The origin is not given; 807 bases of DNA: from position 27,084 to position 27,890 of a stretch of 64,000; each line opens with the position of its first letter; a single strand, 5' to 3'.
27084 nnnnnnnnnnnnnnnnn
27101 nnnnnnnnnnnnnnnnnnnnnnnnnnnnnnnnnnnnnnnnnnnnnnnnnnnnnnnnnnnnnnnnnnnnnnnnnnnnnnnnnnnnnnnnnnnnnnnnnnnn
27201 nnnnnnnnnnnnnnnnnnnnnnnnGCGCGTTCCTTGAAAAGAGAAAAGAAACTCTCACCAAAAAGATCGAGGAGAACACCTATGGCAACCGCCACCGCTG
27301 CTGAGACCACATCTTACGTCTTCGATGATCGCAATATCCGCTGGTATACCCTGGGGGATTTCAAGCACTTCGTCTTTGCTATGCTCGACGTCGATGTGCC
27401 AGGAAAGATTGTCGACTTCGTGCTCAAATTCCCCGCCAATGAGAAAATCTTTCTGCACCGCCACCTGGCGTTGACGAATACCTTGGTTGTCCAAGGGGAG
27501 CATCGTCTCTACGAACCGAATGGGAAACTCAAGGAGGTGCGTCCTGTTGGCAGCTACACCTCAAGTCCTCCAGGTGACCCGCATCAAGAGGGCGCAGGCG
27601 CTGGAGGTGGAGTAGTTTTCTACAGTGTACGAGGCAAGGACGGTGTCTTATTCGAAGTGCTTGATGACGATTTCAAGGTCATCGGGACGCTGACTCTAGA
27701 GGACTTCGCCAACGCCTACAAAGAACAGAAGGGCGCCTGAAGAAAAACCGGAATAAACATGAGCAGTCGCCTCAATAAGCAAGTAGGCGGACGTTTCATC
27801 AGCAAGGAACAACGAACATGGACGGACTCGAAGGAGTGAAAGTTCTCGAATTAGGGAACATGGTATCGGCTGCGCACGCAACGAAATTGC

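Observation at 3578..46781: Seven type-I Baeyer-Villiger monooxygenase paralogues packed into 43 kb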

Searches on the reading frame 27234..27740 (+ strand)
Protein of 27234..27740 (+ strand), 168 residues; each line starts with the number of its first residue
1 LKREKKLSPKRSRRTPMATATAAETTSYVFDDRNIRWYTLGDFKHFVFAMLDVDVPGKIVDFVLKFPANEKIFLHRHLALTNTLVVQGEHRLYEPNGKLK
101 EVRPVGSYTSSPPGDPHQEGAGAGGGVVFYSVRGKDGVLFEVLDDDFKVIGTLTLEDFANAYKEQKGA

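Call 11: search_protein_families(library=pfam, proteins=[window:27234-27740:+], max_evalue=0.00001)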
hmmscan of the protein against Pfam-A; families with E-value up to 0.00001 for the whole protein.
window:27234-27740:+ (168 aa): 0 families

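Call 25: search_protein_families(library=pfam, proteins=[window:27282-27740:+], max_evalue=1)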
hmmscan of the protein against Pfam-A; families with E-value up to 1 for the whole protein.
window:27282-27740:+ (152 aa): 3 families
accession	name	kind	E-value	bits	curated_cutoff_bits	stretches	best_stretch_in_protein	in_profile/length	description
PF12973.13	Cupin_7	-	0.00029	21.1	27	1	13-113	5-97/105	ChrR Cupin-like domain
PF14499.12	DUF4437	-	0.099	12.2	24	1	13-114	138-240/250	Domain of unknown function (DUF4437)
PF07661.19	MORN_2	-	0.12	13.1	29.6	1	71-85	2-16/22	MORN repeat variant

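Call 39: find_homologous_proteins(query=window:27282-27740:+, max_evalue=0.001)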
Query window:27282-27740:+ (152 aa): 792 proteins with E <= 0.001 among 836 candidates; the best 120 are listed.
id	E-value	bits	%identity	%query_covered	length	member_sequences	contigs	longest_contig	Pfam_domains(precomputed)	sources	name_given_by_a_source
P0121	8.5e-85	300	89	99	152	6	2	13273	-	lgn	-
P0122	4.9e-84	298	86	100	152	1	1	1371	-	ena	-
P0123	8.8e-84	297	86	99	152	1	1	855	-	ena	-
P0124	1.1e-83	296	86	100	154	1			-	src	-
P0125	1.3e-83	296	86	100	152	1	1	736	-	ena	-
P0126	3.1e-83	295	86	100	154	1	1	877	-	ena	-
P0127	3.2e-83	295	87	100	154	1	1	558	-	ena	-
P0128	3.4e-83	295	86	100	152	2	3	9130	-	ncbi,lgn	-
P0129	5.6e-83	294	86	100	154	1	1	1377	PF12973.14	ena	-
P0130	7.8e-83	294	86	100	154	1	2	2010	PF12973.14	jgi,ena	jgi:hypothetical protein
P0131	7.8e-83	294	86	100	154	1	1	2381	PF12973.14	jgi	-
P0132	8.0e-83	294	86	100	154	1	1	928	PF12973.14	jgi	-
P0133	1.4e-82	293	86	100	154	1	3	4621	PF12973.14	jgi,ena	-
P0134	2.8e-82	292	85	100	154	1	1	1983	PF12973.14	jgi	-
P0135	3.0e-82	292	86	100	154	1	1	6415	PF12973.14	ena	-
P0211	8.2e-75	268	77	100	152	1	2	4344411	-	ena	-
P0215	1.2e-74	267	79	99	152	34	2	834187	-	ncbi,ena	-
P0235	3.4e-73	262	77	99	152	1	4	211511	-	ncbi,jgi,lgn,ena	-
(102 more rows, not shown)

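Call 40: find_encoding_contigs(protein=P0211, flank=10000, max_places=2)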
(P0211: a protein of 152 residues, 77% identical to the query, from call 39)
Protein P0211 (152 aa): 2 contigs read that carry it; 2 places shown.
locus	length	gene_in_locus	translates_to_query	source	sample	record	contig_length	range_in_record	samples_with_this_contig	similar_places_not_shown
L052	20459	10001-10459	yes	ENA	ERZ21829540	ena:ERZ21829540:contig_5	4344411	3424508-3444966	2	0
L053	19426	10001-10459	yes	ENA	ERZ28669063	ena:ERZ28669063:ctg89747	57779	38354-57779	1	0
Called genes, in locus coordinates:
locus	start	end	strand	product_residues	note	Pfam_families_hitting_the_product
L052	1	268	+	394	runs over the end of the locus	PF07007:LprI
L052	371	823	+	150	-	PF13577:SnoaL_4, PF00866:Ring_hydroxyl_B (weak)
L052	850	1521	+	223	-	PF02798:GST_N (faint), PF14497:GST_C_3, PF00043:GST_C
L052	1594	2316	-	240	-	-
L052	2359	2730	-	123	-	-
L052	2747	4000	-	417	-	PF07044:DUF1329 (weak)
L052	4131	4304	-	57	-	PF17784:Sulfotransfer_4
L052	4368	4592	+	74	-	PF08240:ADH_N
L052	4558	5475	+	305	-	PF08240:ADH_N, PF16912:Glu_dehyd_C, PF00107:ADH_zinc_N, PF13602:ADH_zinc_N_2 (weak)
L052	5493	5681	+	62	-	-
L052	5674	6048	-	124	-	PF25212:HVO_A0114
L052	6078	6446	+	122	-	-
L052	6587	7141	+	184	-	PF00355:Rieske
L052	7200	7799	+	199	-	PF00848:Ring_hydroxyl_A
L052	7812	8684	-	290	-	PF04072:LCM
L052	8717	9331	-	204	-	PF02798:GST_N, PF00043:GST_C, PF14497:GST_C_3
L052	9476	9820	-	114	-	PF12833:HTH_18, PF00165:HTH_AraC (weak)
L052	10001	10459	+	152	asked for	-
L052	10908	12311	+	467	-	PF13546:DDE_5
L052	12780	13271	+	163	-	-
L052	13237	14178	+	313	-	PF01610:DDE_Tnp_ISL3 (faint)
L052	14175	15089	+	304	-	PF10118:Metal_hydrol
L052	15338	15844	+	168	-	PF26512:SOI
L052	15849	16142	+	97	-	PF03992:ABM (weak)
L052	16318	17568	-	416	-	PF01609:DDE_Tnp_1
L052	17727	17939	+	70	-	-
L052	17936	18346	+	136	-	PF01850:PIN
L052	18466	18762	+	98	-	PF03992:ABM (weak)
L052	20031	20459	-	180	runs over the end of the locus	-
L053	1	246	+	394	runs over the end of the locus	PF07007:LprI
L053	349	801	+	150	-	PF13577:SnoaL_4, PF00866:Ring_hydroxyl_B (weak)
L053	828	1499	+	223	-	PF02798:GST_N (faint), PF14497:GST_C_3, PF00043:GST_C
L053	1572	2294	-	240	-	-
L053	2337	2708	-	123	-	-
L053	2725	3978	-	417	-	PF07044:DUF1329 (weak)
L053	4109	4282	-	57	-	PF17784:Sulfotransfer_4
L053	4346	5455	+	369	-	PF08240:ADH_N, PF16912:Glu_dehyd_C, PF00107:ADH_zinc_N, PF13602:ADH_zinc_N_2 (weak)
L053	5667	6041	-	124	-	PF25212:HVO_A0114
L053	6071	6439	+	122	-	-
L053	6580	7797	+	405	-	PF00355:Rieske, PF00848:Ring_hydroxyl_A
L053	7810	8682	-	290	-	PF04072:LCM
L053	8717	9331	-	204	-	PF02798:GST_N, PF00043:GST_C, PF14497:GST_C_3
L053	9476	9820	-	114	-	PF12833:HTH_18, PF00165:HTH_AraC (weak)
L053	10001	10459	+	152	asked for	-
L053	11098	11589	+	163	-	-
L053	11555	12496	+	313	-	-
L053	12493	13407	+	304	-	PF10118:Metal_hydrol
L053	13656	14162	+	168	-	PF26512:SOI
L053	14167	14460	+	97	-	PF03992:ABM (weak)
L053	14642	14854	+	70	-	-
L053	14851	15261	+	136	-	PF01850:PIN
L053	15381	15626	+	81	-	-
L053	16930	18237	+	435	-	PF01609:DDE_Tnp_1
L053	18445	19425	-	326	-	?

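Call 41: find_encoding_contigs(protein=P0215, flank=10000, max_places=2)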
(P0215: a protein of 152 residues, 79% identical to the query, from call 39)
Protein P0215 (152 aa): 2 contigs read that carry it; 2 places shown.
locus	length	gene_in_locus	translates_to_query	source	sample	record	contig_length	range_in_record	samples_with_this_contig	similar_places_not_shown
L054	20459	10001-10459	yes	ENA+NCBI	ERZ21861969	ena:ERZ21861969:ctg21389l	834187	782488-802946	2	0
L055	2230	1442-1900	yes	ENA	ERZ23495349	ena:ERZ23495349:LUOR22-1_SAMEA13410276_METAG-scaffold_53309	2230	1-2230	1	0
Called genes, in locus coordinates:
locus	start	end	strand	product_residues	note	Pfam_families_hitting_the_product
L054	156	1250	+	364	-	PF25917:BSH_RND (weak), PF25989:YknX_C (weak)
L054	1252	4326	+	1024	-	PF00873:ACR_tran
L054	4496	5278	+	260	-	PF07110:EthD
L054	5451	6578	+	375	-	PF04909:Amidohydro_2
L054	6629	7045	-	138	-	PF04075:F420H2_quin_red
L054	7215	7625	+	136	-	PF00107:ADH_zinc_N, PF13602:ADH_zinc_N_2 (weak)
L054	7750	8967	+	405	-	PF00355:Rieske, PF00848:Ring_hydroxyl_A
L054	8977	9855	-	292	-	PF04072:LCM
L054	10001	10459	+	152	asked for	-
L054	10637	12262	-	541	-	PF00743:FMO-like, PF01266:DAO (faint), PF07992:Pyr_redox_2, PF13450:NAD_binding_8, PF13738:Pyr_redox_3, PF13434:Lys_Orn_oxgnase (weak)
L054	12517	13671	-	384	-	PF02771:Acyl-CoA_dh_N, PF02770:Acyl-CoA_dh_M, PF00441:Acyl-CoA_dh_1, PF08028:Acyl-CoA_dh_2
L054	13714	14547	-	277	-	PF00378:ECH_1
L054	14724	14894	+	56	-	-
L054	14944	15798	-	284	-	PF02798:GST_N (faint), PF00043:GST_C, PF13410:GST_C_2 (weak)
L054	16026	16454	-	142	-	-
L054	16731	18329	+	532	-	PF00743:FMO-like, PF01266:DAO (faint), PF07992:Pyr_redox_2, PF13434:Lys_Orn_oxgnase (faint), PF13450:NAD_binding_8, PF13738:Pyr_redox_3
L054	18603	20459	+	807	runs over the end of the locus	PF02515:CoA_transf_3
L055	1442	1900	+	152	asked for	-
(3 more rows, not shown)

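Call 42: find_encoding_contigs(protein=P0235, flank=10000, max_places=2)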
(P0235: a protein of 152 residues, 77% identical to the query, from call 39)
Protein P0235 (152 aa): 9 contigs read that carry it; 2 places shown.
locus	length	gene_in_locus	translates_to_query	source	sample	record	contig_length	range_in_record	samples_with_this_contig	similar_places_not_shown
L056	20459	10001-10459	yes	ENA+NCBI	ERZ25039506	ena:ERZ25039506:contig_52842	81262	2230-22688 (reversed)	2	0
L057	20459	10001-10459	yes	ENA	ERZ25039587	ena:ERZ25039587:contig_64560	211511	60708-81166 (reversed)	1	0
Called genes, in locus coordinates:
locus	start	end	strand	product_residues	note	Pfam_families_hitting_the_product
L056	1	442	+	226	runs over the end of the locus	PF00551:Formyl_trans_N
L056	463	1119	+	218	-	PF00535:Glycos_transf_2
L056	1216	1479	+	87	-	PF00462:Glutaredoxin, PF13417:GST_N_3 (weak), PF13409:GST_N_2 (weak)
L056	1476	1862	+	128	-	-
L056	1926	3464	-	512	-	PF00370:FGGY_N, PF02782:FGGY_C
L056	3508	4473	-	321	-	PF02126:PTE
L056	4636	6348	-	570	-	PF02776:TPP_enzyme_N, PF00205:TPP_enzyme_M, PF02775:TPP_enzyme_C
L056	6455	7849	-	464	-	PF02515:CoA_transf_3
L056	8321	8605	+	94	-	PF00144:Beta-lactamase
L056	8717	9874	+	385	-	PF00144:Beta-lactamase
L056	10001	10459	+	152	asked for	-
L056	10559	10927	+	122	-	PF00507:Oxidored_q4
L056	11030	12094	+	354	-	PF01075:Glyco_transf_9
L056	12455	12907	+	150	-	PF06293:Kdo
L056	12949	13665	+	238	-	PF13641:Glyco_tranf_2_3, PF00535:Glycos_transf_2, PF10111:Glyco_tranf_2_2 (weak)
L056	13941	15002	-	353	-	PF00316:FBPase, PF18913:FBPase_C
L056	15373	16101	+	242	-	PF00027:cNMP_binding, PF13545:HTH_Crp_2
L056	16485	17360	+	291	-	PF00512:HisKA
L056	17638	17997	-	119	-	PF07332:Phage_holin_3_6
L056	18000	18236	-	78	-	-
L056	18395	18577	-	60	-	-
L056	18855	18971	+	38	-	-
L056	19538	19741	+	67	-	PF26761:Acb5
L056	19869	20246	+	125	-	-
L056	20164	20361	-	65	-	PF28077:THIVI_2564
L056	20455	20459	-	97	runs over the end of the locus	-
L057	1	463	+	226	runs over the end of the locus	PF00551:Formyl_trans_N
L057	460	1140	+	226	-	PF00535:Glycos_transf_2, PF10111:Glyco_tranf_2_2 (faint)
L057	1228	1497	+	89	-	PF00462:Glutaredoxin, PF13417:GST_N_3 (weak), PF13409:GST_N_2 (weak)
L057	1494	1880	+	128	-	-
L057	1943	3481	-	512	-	PF00370:FGGY_N, PF02782:FGGY_C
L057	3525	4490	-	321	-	PF02126:PTE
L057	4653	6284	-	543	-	PF02776:TPP_enzyme_N, PF00205:TPP_enzyme_M, PF02775:TPP_enzyme_C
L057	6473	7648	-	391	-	PF02515:CoA_transf_3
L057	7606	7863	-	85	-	-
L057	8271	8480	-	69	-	-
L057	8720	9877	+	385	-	PF00144:Beta-lactamase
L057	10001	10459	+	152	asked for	-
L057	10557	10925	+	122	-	PF00507:Oxidored_q4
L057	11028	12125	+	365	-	PF01075:Glyco_transf_9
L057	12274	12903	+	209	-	PF06293:Kdo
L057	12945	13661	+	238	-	PF13641:Glyco_tranf_2_3, PF00535:Glycos_transf_2, PF10111:Glyco_tranf_2_2 (weak)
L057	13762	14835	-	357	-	PF00316:FBPase, PF18913:FBPase_C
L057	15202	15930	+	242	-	PF00027:cNMP_binding, PF13545:HTH_Crp_2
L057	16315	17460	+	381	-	PF00512:HisKA, PF02518:HATPase_c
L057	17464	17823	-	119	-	PF07332:Phage_holin_3_6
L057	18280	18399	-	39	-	PF11752:DUF3309 (weak)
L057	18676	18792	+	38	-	-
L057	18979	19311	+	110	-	PF08239:SH3_3 (weak)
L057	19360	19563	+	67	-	PF26761:Acb5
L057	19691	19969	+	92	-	-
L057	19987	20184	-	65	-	PF28077:THIVI_2564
